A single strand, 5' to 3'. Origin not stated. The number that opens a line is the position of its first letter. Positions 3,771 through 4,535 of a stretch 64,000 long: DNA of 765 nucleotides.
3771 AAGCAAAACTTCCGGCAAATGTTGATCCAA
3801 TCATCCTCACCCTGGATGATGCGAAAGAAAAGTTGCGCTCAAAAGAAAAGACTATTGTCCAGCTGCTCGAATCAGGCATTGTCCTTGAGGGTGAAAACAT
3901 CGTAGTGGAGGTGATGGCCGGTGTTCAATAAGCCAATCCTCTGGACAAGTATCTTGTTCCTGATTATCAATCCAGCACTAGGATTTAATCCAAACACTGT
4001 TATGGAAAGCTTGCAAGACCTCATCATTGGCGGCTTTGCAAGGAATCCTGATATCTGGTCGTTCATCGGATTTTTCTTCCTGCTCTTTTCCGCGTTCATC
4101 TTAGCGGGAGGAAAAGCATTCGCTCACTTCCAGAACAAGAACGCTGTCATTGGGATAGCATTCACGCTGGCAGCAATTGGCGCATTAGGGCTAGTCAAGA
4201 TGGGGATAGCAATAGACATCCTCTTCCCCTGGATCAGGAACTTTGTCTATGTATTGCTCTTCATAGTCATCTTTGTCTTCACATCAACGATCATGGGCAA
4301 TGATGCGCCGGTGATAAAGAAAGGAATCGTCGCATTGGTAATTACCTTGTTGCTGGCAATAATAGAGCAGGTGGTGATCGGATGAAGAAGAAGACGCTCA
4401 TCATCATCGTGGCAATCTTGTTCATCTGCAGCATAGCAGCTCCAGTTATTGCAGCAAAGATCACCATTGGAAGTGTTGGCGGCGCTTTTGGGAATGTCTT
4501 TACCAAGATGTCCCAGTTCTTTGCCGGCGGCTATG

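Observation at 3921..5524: Tandem paralogous polytopic membrane proteins sharing a conserved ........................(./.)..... core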

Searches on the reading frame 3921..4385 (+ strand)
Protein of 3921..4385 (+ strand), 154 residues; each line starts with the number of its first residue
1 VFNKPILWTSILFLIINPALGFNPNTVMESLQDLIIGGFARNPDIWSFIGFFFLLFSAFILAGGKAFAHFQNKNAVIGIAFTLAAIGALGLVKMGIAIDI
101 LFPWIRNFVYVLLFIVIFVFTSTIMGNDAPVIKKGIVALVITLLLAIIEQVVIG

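Call 5: search_protein_families(library=pfam, proteins=[window:3921-4385:+], max_evalue=0.1)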
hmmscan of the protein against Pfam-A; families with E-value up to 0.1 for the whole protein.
window:3921-4385:+ (154 aa): 0 families

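Call 8: search_protein_families(library=ncbifam, proteins=[window:3921-4385:+], max_evalue=0.1)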
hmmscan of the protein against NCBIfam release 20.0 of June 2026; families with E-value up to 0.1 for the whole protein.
window:3921-4385:+ (154 aa): 0 families

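Call 16: search_protein_representatives(alignment_id=A1)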
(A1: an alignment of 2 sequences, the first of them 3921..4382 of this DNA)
Query: 2 sequences, 178 profile positions. Proteins with E-value up to 0.001 (for the whole library): 65; up to 1e-10: 4; up to 1e-30: 1. The best 65 are listed.
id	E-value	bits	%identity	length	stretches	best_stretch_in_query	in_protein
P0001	2.1e-84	298.2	-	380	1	1-178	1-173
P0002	5.7e-22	94.8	-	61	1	110-171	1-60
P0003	6.8e-11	58.8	-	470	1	23-174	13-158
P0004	9.3e-11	58.3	-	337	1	1-170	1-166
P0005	6.7e-10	55.5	-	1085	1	55-171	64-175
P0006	5.0e-09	52.7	-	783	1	7-170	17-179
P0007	2.1e-08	50.7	-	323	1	1-164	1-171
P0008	2.3e-08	50.5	-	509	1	1-170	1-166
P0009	3.2e-08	50.1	-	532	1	8-176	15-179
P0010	3.8e-08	49.8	-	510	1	54-175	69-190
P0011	4.9e-08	49.5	-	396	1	15-174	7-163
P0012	6.4e-08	49.1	-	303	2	54-164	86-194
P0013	7.0e-08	48.9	-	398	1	54-164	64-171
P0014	2.7e-07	47.1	-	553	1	5-173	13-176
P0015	5.9e-07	45.9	-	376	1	45-162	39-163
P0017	1.1e-06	45.1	-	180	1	43-170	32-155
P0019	1.3e-06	44.8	-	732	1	45-166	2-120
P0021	2.3e-06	44.0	-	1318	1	46-170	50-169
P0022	3.5e-06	43.4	-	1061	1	40-166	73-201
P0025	3.7e-06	43.3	-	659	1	1-170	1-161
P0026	5.2e-06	42.9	-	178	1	39-166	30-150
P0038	6.0e-05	39.4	-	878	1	53-172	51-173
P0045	9.6e-05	38.7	-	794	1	34-169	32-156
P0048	1.2e-04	38.4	-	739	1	14-175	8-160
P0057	3.6e-04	36.9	-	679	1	43-167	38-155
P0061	6.8e-04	36.0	-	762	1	23-171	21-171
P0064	9.1e-04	35.6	-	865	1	27-162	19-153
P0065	9.5e-04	35.5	-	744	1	20-176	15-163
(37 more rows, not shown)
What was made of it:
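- Family: 65 representatives at E<1e-3 share the N-terminal roughly 170-aa module (call 16).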

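Call 27: find_encoding_contigs(protein=P0003, flank=10000, max_places=3)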
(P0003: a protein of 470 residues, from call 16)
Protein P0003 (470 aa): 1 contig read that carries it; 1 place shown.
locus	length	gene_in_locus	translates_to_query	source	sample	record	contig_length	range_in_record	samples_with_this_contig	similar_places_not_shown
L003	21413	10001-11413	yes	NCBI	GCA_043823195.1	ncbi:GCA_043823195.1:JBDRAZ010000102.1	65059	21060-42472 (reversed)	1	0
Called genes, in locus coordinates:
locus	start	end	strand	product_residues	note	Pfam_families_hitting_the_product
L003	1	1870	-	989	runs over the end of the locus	-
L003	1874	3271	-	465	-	PF00365:PFK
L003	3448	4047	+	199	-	PF00069:Pkinase, PF01636:APH (faint), PF06293:Kdo (weak), PF01163:RIO1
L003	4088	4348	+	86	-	PF01247:Ribosomal_L35Ae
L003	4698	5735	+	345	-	PF13173:AAA_14 (faint)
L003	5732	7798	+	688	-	-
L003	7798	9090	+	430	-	-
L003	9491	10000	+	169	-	PF12802:MarR_2 (weak)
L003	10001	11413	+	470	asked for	-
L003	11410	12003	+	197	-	-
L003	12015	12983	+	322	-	-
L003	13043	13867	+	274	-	-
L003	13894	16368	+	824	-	-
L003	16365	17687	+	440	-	-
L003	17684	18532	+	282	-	PF17210:SdrD_B (weak)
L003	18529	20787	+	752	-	-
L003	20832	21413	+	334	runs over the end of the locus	-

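Call 34: find_related_loci(query=A1, collection=genome_contigs, flank=10000)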
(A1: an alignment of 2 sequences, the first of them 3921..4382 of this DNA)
Query A1 (154 aa) in genome_contigs; peptide patterns used: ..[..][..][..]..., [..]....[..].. (x = any residue, [..] = any of these).
161 stretches matched a pattern, but none encodes a relative of the query by tblastn (E <= 1e-3).
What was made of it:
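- Tried and rejected: The A+B alignment (A1) matched nothing (call 34).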

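Call 38: find_encoding_contigs(protein=P0004, flank=10000, max_places=2)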
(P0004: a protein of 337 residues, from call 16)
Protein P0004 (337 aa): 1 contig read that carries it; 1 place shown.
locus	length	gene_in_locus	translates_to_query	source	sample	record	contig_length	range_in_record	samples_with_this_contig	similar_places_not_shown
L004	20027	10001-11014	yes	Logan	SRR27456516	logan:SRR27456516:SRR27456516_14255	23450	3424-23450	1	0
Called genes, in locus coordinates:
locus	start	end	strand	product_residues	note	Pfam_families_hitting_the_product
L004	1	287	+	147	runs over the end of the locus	-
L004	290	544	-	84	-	PF01247:Ribosomal_L35Ae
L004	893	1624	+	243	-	-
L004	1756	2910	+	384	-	-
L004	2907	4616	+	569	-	-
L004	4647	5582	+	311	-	-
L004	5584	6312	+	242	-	-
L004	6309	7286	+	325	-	-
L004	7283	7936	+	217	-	-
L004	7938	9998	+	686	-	-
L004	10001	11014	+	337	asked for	-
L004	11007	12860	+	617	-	-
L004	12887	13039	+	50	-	-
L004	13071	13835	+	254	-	PF02517:Rce1-like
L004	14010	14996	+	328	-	-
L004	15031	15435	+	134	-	-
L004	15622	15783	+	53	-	-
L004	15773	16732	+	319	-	-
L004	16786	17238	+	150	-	-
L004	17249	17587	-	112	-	PF04430:DUF498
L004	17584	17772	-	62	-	-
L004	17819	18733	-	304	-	-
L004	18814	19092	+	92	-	-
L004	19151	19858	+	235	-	PF09754:PAC2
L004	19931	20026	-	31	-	?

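Call 44: search_protein_families(library=phrogs, proteins=[window:3921-4385:+], max_evalue=0.01)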
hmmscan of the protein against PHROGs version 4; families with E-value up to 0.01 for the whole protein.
window:3921-4385:+ (154 aa): 1 family
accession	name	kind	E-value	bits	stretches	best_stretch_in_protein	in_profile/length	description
phrog_9768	-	unknown function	0.0049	17.6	0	71-89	11-29/42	-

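Call 45: search_protein_families(library=padloc, proteins=[window:3921-4385:+], max_evalue=0.01)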
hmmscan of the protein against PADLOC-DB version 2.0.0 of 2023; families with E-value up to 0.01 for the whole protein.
window:3921-4385:+ (154 aa): 0 families

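Call 46: find_encoding_contigs(protein=P0017, flank=10000, max_places=2)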
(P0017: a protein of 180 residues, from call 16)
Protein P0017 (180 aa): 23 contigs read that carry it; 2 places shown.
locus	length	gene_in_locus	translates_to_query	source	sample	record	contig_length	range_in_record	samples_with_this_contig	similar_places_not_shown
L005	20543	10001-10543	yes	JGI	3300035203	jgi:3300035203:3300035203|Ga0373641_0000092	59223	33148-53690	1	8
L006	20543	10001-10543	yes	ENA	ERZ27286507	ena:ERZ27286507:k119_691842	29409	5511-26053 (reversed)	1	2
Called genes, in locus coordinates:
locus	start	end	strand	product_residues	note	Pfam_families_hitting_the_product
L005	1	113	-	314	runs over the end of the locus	PF02355:SecD_SecF_C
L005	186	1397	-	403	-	PF01970:TctA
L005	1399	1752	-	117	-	-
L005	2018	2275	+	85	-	PF01247:Ribosomal_L35Ae, PF01782:RimM (faint)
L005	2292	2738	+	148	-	-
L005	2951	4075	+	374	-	-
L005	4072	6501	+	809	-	-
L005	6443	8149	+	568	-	-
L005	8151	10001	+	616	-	-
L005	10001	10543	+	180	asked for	-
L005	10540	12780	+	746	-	-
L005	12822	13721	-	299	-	PF01063:Aminotran_4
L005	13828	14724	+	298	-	-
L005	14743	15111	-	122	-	-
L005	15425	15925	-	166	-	-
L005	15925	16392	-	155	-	-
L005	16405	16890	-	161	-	-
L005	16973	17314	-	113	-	PF01849:NAC, PF19026:UBA_HYPK (weak)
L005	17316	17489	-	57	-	PF03911:Sec61_beta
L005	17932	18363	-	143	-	-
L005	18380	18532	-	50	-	-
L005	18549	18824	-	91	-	-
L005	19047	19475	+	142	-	PF18477:PIN_9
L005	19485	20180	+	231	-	PF03876:SHS2_Rpb7-N, PF00575:S1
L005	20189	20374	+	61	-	PF06093:Spt4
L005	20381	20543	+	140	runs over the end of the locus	PF01282:Ribosomal_S24e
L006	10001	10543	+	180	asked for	-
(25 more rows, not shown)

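Call 48: find_encoding_contigs(protein=P0026, flank=10000, max_places=2)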
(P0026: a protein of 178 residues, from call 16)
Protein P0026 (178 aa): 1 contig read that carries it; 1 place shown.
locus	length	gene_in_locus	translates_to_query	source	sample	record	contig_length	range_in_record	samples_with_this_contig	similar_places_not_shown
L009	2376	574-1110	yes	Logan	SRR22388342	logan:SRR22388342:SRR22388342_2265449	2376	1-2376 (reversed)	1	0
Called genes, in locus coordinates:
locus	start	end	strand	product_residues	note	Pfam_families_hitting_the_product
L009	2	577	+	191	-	?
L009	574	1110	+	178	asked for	-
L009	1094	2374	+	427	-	?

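Call 50: search_protein_families(library=pfam, proteins=[L003:4698-5735:+, L005:2951-4075:+, L005:4072-6501:+, L005:6443-8149:+, L005:8151-10001:+, L005:10540-12780:+, L003:5732-7798:+], max_evalue=0.05)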
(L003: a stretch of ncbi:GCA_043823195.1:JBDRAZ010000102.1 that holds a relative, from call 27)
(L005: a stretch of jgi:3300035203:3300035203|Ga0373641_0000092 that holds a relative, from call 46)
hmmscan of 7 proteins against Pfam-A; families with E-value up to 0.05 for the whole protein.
L003:4698-5735:+ (345 aa): 8 families
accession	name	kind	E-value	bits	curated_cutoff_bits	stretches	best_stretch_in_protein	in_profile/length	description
PF13173.12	AAA_14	-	2e-06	28.3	27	1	15-58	4-47/129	AAA domain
PF00931.28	NB-ARC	-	8.1e-05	22.4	23.5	1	97-220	65-185/248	NB-ARC domain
PF13401.12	AAA_22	-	0.0006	20.6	27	1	13-162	5-115/130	AAA domain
PF01637.24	ATPase_2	-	0.0013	19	33.2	1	7-159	11-141/225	ATPase domain predominantly from Archaea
PF13412.12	HTH_24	-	0.0022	18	21.9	1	275-312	6-43/48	Winged helix-turn-helix DNA-binding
PF05729.18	NACHT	-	0.0028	18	26.7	0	79-201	34-161/167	NACHT domain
PF12802.13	MarR_2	-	0.018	15.6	27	0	277-319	10-53/61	MarR family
PF10236.15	DAP3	-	0.028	14.1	23.1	0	173-201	248-276/311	Mitochondrial ribosomal death-associated protein 3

L005:2951-4075:+ (374 aa): 3 families
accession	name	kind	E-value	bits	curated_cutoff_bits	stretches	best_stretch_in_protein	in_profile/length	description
PF13173.12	AAA_14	-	0.00077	19.9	27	1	24-67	3-46/129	AAA domain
PF14947.12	HTH_45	-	0.007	16.8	25.5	1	293-342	9-58/77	Winged helix-turn-helix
PF08100.18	Dimerisation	-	0.038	14.2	25.6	0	295-340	30-80/93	O-methyltransferase dimerisation domain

L005:4072-6501:+ (809 aa): 0 families

L005:6443-8149:+ (568 aa): 0 families

L005:8151-10001:+ (616 aa): 0 families

L005:10540-12780:+ (746 aa): 0 families

L003:5732-7798:+ (688 aa): 1 family
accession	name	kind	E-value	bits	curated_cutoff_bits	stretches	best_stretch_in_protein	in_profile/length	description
PF25637.1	DUF7942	-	0.014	15.8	26.7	1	46-126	15-95/104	Family of unknown function (DUF7942)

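Call 53: list_cluster_members(proteins=[P0003, P0005, P0008, P0011, P0014, P0017, P0021, P0025, P0045, P0057])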
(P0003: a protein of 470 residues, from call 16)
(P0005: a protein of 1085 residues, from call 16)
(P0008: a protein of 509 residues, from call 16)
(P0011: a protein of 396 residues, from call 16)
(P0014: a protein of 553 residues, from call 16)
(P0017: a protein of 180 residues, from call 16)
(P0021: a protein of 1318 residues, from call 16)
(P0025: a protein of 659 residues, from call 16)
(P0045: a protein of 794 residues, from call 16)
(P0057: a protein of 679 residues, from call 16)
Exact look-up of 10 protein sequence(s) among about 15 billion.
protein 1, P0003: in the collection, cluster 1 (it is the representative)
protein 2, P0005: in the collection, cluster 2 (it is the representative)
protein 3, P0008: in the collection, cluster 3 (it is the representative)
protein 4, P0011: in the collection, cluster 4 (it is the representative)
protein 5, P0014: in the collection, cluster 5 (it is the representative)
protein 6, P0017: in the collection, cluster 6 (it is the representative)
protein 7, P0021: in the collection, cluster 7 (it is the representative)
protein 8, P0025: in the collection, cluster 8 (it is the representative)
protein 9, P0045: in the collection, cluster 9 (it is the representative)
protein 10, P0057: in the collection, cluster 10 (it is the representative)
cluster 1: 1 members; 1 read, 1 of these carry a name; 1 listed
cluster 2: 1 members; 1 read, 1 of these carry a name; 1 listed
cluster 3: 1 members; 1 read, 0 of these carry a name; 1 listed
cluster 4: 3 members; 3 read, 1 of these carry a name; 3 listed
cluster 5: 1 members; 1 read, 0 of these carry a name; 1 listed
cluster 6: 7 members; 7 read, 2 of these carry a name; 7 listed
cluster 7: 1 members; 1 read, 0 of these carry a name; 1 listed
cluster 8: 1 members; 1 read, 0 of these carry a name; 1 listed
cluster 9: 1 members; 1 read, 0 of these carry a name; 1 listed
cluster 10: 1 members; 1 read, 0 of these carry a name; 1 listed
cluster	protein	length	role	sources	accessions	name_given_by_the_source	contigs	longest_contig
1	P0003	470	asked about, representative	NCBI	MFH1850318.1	MAG: hypothetical protein ABH879_09155 [archaeon]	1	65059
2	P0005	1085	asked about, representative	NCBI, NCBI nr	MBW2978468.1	hypothetical protein KY331_06495 [Candidatus Woesearchaeota archaeon] | hypothetical protein [Candidatus Woesearchaeota archaeon]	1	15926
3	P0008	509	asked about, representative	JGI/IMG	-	-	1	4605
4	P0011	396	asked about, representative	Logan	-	-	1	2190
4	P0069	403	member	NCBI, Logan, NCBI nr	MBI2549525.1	OmpA family protein [Candidatus Woesearchaeota archaeon]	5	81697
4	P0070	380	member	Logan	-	-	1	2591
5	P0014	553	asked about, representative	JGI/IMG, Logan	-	-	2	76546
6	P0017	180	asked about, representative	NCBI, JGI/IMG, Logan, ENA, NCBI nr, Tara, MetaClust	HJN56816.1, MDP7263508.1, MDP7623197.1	MAG: hypothetical protein QF436_03725 [Candidatus Woesearchaeota archaeon] | hypothetical protein | hypothetical protein [Candidatus Woesearchaeota archaeon]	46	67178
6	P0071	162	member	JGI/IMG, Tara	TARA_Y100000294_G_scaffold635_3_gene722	heme/copper-type cytochrome/quinol oxidase subunit 4 | strand:- start:647 stop:1135 length:489 start_codon:yes stop_codon:yes gene_type:complete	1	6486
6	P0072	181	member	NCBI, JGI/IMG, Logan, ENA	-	-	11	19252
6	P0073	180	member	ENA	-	-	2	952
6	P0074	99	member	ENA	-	-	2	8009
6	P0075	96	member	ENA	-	-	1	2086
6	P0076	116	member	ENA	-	-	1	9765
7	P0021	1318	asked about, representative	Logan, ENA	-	-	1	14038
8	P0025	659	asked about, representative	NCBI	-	-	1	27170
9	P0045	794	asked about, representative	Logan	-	-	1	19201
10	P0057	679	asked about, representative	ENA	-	-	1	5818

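Call 62: find_encoding_contigs(protein=P0014, flank=10000, max_places=1)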
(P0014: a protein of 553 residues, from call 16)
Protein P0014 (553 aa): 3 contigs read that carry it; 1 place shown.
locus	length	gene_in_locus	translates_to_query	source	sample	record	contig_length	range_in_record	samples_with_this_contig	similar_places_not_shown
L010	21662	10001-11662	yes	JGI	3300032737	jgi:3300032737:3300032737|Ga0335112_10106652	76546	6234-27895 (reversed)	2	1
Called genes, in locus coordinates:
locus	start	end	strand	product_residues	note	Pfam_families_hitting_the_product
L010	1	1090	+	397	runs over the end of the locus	PF25199:nSTAND_NTPase5 (faint), PF13191:AAA_16 (faint), PF13401:AAA_22 (faint)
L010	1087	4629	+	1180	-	-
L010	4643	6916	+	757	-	-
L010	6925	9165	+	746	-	-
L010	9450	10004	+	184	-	-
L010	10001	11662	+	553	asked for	PF00691:OmpA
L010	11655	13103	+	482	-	-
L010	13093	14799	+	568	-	-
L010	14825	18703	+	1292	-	-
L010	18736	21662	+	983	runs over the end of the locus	-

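Call 77: search_protein_families(library=pfam, proteins=[P0021, P0022, P0038, P0064, P0045, P0061, P0065, P0048, P0019, P0010], max_evalue=0.001)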
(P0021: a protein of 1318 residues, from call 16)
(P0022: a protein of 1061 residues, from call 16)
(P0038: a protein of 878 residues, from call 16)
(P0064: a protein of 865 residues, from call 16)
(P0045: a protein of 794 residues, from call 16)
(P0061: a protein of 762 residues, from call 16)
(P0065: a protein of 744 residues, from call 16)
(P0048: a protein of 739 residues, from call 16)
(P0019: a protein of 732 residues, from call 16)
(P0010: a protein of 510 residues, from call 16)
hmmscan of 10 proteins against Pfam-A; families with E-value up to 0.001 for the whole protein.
P0021 (1318 aa): 0 families

P0022 (1061 aa): 0 families

P0038 (878 aa): 0 families

P0064 (865 aa): 0 families

P0045 (794 aa): 0 families

P0061 (762 aa): 0 families

P0065 (744 aa): 1 family
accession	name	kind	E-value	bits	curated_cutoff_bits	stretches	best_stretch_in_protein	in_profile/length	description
PF01833.30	TIG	-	2e-10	41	20.9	1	504-577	3-73/84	IPT/TIG domain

P0048 (739 aa): 0 families

P0019 (732 aa): 0 families

P0010 (510 aa): 1 family
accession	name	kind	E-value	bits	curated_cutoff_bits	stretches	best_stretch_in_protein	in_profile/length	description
PF14264.12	Glucos_trans_II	-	0.00017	21.2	30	0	139-209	247-314/317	Glucosyl transferase GtrII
